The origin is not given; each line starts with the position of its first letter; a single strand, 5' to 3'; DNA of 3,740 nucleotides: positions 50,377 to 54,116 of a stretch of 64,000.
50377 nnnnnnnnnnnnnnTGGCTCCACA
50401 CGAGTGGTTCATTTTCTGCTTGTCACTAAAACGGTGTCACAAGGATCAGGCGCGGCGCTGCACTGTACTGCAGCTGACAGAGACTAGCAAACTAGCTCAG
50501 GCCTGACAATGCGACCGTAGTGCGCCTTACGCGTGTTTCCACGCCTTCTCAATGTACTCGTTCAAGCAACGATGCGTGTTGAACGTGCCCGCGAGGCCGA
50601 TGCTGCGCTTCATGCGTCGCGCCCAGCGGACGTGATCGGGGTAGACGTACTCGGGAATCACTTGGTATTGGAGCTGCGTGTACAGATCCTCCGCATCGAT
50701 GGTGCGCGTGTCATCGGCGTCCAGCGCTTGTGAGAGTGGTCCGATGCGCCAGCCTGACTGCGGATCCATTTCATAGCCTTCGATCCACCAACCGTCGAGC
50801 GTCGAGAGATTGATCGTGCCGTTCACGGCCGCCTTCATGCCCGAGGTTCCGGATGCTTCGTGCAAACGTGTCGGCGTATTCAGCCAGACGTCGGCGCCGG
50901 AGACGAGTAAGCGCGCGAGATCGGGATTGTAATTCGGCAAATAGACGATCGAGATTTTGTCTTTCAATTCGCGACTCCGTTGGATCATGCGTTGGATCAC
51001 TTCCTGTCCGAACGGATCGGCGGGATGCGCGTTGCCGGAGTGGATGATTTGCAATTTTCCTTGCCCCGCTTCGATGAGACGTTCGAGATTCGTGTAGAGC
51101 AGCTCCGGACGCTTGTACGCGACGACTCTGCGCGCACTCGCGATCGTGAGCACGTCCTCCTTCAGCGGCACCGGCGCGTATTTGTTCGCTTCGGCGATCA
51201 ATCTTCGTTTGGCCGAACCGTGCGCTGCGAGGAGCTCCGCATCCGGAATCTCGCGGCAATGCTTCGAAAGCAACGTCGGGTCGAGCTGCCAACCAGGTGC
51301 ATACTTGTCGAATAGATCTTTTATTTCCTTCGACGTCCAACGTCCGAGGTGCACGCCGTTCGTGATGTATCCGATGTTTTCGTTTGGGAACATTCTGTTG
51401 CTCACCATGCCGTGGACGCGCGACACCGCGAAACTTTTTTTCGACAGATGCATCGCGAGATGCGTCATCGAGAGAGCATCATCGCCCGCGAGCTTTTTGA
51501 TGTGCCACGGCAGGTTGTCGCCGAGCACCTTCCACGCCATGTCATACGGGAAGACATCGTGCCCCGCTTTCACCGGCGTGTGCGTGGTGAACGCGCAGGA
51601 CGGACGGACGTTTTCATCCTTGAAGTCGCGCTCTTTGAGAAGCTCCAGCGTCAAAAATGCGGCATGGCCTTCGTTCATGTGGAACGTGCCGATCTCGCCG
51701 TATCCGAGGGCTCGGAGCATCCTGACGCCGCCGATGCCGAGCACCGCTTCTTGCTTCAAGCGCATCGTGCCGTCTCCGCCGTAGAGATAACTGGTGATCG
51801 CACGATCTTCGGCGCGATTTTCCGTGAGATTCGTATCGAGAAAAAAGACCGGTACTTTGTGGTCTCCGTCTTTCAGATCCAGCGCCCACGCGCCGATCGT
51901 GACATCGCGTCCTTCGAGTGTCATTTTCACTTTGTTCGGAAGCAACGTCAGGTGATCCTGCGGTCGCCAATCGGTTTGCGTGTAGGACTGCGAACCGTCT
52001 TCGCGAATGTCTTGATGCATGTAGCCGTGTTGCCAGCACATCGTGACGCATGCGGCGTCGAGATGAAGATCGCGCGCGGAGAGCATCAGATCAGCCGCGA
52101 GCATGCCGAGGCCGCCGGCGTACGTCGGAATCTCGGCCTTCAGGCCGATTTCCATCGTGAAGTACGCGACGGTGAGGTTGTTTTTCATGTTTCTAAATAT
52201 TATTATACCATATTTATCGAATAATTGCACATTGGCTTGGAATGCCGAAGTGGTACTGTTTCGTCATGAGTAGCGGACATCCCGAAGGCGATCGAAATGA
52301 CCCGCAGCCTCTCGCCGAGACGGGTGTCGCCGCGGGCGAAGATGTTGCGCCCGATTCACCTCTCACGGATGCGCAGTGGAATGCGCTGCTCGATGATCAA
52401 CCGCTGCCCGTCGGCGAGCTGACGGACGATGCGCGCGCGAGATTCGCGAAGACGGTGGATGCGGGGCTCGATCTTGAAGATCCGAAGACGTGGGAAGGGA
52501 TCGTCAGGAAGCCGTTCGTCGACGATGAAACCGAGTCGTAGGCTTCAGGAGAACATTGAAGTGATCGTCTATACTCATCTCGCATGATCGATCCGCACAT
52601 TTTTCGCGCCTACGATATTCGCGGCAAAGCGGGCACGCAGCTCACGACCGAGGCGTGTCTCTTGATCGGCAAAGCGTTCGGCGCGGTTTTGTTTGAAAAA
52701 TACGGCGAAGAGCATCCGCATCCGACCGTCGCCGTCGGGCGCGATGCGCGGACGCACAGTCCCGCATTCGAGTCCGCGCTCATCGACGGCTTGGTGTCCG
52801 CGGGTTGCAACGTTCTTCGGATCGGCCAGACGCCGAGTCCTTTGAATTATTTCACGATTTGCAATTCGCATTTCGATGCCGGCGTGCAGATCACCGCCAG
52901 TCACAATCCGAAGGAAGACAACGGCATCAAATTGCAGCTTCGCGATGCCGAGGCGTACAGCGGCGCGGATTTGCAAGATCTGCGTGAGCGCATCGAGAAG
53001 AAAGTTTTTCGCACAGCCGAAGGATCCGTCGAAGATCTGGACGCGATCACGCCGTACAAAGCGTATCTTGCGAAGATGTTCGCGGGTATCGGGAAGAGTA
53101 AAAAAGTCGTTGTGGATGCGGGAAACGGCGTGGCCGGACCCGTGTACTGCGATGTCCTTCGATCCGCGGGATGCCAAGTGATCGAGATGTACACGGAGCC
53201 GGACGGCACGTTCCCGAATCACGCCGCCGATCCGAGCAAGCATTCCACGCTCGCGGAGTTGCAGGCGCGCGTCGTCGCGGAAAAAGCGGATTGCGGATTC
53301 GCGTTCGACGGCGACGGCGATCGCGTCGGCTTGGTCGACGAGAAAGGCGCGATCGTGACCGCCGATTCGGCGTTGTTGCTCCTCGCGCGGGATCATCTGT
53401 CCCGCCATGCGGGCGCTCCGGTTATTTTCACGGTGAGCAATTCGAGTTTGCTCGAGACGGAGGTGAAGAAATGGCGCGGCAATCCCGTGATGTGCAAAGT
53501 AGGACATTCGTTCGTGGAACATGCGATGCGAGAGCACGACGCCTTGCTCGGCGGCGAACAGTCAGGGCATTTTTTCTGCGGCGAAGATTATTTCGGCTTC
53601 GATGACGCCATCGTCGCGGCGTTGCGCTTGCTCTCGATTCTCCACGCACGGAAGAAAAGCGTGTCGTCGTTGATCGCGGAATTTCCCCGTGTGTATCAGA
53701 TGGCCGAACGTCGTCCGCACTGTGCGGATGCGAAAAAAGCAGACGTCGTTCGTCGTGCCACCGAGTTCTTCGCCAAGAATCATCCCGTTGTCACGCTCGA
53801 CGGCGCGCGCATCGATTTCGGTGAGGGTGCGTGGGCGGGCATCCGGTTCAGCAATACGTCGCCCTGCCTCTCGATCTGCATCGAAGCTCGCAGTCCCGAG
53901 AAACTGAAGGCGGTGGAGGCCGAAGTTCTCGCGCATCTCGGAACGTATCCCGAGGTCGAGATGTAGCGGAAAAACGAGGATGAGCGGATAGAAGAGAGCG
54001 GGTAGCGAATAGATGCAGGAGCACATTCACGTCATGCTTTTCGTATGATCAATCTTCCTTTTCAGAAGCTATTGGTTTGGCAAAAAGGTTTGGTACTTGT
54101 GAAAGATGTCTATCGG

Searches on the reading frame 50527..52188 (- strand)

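Call 103: search_protein_families(library=pfam, proteins=[window:50527-52188:-], max_evalue=0.001)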
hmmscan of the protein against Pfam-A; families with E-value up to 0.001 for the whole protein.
window:50527-52188:- (553 aa): 2 families
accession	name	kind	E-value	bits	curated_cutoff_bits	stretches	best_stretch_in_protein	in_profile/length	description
PF00343.26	Phosphorylase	-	5.4e-29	101.4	27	1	236-470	321-583/713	Carbohydrate phosphorylase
PF08323.17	Glyco_transf_5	-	0.00098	19.3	22.7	0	24-257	15-218/239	Starch synthase catalytic domain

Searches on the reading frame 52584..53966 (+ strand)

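Call 103: search_protein_families(library=pfam, proteins=[window:52584-53966:+], max_evalue=0.001)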
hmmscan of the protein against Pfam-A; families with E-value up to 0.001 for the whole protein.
window:52584-53966:+ (460 aa): 4 families
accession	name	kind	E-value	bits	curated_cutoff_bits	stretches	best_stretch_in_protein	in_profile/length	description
PF02878.22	PGM_PMM_I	-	9e-34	116.6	22.5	1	6-142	3-136/138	Phosphoglucomutase/phosphomannomutase, alpha/beta/alpha domain I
PF02879.22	PGM_PMM_II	-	6.6e-25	88.1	29.3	1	171-255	17-103/103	Phosphoglucomutase/phosphomannomutase, alpha/beta/alpha domain II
PF02880.22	PGM_PMM_III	-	5e-24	85.1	20.7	1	261-369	3-113/115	Phosphoglucomutase/phosphomannomutase, alpha/beta/alpha domain III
PF00408.26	PGM_PMM_IV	-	8.6e-08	32.6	23.1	1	382-449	8-66/68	Phosphoglucomutase/phosphomannomutase, C-terminal domain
